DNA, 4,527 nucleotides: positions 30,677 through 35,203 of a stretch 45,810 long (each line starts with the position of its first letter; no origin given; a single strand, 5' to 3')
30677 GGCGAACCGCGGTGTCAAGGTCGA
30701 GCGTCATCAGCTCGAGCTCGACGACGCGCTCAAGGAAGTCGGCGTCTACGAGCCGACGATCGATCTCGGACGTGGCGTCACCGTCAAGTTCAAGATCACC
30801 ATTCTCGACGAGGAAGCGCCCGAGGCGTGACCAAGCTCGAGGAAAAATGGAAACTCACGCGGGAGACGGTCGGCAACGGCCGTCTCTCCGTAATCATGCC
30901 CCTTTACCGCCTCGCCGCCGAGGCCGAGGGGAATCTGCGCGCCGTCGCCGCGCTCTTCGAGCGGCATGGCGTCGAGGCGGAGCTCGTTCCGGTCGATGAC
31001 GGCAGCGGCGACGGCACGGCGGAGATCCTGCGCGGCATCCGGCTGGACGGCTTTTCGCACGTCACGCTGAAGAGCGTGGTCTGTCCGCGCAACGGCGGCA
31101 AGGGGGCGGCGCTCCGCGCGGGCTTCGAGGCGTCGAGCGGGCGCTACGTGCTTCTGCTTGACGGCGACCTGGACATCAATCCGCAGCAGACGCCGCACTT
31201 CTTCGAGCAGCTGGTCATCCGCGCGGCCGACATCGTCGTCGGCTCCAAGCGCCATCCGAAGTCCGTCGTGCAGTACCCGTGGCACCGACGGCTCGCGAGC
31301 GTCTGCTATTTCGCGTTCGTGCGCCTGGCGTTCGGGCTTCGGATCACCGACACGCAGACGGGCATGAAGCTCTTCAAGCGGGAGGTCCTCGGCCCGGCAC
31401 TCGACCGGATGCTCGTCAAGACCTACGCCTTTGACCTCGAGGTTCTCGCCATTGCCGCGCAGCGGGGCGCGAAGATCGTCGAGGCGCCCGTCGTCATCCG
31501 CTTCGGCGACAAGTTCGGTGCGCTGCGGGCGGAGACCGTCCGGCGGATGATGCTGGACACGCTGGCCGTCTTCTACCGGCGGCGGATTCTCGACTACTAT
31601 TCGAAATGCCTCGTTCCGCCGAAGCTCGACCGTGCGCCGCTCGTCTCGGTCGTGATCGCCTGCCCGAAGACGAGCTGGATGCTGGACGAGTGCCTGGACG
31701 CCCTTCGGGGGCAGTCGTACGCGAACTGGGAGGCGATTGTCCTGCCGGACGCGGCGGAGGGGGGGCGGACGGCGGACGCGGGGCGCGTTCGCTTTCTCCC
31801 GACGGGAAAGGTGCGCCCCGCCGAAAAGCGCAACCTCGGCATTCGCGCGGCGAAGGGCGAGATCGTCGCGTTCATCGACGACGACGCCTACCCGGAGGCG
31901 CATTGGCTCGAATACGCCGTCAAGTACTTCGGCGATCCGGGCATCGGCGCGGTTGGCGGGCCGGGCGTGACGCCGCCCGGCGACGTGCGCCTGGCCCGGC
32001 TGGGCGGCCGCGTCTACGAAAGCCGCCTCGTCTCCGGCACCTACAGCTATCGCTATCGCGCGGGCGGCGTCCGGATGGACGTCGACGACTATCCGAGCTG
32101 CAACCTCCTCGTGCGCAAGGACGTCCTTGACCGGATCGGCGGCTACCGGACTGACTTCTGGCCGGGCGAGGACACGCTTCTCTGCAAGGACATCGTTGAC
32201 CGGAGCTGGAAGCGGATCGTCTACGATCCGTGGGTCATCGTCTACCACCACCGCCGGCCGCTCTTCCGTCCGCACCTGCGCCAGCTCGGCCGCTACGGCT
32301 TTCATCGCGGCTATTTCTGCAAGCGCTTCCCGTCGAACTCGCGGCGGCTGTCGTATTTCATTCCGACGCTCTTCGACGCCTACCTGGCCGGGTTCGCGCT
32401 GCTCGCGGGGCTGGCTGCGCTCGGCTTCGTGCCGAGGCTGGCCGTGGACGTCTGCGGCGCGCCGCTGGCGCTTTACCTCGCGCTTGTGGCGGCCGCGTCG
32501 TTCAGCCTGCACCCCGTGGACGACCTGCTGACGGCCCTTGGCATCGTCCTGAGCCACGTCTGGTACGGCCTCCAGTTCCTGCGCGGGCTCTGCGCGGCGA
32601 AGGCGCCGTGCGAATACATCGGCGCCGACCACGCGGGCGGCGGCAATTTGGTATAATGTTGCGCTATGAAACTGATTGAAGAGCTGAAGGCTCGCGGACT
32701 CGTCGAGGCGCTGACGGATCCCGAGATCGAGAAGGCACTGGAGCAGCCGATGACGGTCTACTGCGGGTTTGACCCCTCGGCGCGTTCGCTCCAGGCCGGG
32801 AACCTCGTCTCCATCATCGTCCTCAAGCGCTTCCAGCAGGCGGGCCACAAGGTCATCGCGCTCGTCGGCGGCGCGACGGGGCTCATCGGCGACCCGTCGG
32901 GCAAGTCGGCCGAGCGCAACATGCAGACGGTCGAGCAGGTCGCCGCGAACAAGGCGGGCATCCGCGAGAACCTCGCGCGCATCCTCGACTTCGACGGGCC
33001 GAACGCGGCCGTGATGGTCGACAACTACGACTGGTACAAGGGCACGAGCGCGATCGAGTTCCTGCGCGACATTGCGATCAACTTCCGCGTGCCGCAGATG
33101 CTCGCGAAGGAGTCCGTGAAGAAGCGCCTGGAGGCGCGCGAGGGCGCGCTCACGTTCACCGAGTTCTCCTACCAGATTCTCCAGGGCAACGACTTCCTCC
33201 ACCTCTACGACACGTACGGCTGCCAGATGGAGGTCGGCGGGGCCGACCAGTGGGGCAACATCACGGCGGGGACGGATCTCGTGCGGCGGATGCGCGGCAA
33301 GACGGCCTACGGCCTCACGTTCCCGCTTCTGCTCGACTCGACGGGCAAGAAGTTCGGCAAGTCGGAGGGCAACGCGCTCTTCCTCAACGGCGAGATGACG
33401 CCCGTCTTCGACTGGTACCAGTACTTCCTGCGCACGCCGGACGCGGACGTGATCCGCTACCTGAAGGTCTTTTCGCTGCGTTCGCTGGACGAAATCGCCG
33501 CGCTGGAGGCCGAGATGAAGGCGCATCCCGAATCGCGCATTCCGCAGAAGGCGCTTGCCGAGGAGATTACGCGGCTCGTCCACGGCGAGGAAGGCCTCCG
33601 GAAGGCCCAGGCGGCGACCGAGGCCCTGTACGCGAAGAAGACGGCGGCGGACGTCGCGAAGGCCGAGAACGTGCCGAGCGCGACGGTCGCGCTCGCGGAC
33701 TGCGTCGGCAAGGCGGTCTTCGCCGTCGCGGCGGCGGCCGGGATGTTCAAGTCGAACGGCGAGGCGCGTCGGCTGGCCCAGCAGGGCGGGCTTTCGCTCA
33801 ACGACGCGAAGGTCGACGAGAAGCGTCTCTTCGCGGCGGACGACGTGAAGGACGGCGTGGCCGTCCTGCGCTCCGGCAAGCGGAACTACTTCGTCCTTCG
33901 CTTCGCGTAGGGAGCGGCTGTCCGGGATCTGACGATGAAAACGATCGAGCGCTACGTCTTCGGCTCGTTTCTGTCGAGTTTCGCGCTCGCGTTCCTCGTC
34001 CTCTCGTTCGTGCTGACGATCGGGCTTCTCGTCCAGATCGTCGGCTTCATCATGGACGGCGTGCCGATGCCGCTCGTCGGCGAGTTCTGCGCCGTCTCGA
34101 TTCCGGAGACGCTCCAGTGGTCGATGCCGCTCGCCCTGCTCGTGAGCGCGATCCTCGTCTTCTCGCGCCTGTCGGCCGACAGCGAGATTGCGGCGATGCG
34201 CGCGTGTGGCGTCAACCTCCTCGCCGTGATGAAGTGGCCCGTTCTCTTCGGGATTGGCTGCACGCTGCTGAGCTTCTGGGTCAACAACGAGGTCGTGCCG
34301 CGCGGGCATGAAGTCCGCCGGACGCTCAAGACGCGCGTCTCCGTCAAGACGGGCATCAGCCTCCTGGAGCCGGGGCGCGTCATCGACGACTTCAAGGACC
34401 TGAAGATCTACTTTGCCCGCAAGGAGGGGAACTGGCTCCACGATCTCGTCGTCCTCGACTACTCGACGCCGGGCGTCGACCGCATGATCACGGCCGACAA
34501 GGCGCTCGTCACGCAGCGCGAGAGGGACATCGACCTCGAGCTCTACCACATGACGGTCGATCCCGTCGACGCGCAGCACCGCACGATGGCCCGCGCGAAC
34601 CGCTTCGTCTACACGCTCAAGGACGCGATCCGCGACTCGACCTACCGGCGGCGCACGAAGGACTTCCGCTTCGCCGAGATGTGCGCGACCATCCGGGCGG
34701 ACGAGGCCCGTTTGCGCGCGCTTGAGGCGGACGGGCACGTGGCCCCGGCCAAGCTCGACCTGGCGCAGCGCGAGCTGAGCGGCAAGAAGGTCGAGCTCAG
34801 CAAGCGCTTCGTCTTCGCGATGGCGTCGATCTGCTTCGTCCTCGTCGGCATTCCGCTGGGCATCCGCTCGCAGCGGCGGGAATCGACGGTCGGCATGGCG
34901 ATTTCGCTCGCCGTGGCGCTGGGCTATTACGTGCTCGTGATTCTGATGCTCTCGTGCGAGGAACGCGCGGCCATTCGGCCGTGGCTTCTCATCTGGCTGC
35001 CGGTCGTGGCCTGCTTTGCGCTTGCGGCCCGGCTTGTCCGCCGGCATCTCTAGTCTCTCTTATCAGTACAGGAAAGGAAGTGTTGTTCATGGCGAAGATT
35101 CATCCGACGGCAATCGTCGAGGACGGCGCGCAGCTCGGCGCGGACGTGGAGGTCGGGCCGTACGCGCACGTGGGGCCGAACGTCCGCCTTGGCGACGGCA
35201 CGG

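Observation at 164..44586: Window-wide pattern: AT-rich tandem arrays with 7-8 bp period sit at intercistronic junctions and in frame inside two genes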

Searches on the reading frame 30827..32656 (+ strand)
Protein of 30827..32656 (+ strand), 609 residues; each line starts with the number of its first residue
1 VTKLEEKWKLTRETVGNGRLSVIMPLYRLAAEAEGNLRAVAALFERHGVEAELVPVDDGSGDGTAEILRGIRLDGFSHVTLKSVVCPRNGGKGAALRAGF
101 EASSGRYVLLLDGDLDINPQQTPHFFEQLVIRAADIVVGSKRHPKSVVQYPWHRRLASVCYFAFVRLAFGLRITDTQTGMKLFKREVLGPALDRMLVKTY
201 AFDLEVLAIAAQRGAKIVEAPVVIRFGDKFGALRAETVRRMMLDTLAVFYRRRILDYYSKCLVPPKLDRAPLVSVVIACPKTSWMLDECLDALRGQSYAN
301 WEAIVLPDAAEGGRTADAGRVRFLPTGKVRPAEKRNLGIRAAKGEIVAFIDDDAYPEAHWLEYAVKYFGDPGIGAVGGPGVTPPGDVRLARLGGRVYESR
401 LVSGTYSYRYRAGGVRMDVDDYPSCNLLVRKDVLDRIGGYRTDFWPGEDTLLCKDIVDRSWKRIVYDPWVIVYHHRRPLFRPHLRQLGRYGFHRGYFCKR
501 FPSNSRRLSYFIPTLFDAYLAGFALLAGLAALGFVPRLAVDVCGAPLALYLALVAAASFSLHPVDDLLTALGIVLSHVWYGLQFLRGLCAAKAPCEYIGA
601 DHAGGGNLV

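Call 53: search_protein_families(library=pfam, proteins=[window:30827-32656:+])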
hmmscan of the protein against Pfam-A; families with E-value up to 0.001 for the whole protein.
window:30827-32656:+ (609 aa): 4 families
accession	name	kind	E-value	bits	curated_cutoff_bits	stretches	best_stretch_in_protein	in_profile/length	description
PF00535.33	Glycos_transf_2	-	7.8e-36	124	23.3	2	21-188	1-164/168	Glycosyl transferase family 2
PF13641.12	Glyco_tranf_2_3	-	9.8e-14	52.4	27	1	273-489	3-226/230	Glycosyltransferase like family 2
PF10111.15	Glyco_tranf_2_2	-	9.6e-06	25.7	27.3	0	331-362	69-100/276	Glycosyltransferase like family 2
PF13632.12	Glyco_trans_2_3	-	0.00075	19.8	27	0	346-544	1-183/198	Glycosyl transferase family group 2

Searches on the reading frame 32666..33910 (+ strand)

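Call 53: search_protein_families(library=pfam, proteins=[window:32666-33910:+])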
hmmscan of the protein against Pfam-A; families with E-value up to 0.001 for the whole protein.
window:32666-33910:+ (414 aa): 2 families
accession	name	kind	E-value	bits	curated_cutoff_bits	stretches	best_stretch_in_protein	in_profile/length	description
PF00579.31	tRNA-synt_1b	-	5.1e-78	262.8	21.1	1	26-322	3-291/292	tRNA synthetases class I (W and Y)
PF22421.1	SYY_C-terminal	-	7.7e-07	29.4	27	1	334-410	7-82/83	Tyrosine--tRNA ligase SYY-like C-terminal domain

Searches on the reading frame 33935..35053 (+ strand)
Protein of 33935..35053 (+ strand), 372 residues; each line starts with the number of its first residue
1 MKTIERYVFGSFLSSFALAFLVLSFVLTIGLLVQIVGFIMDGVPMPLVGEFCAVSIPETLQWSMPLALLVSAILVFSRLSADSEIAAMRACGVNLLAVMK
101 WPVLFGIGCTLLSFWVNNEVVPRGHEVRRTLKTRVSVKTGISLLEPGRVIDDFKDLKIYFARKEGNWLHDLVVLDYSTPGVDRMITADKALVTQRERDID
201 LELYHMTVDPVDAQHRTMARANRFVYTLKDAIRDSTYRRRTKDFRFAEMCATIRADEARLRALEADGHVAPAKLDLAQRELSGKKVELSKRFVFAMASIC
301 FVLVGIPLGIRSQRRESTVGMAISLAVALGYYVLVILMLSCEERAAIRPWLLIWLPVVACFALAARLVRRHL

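Call 53: search_protein_families(library=pfam, proteins=[window:33935-35053:+])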
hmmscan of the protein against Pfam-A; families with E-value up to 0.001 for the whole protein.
window:33935-35053:+ (372 aa): 1 family
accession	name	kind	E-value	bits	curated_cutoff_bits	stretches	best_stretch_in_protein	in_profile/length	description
PF03739.19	LptF_LptG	-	6.4e-63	213.3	27.9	1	6-370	1-353/353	Lipopolysaccharide export system permease LptF/LptG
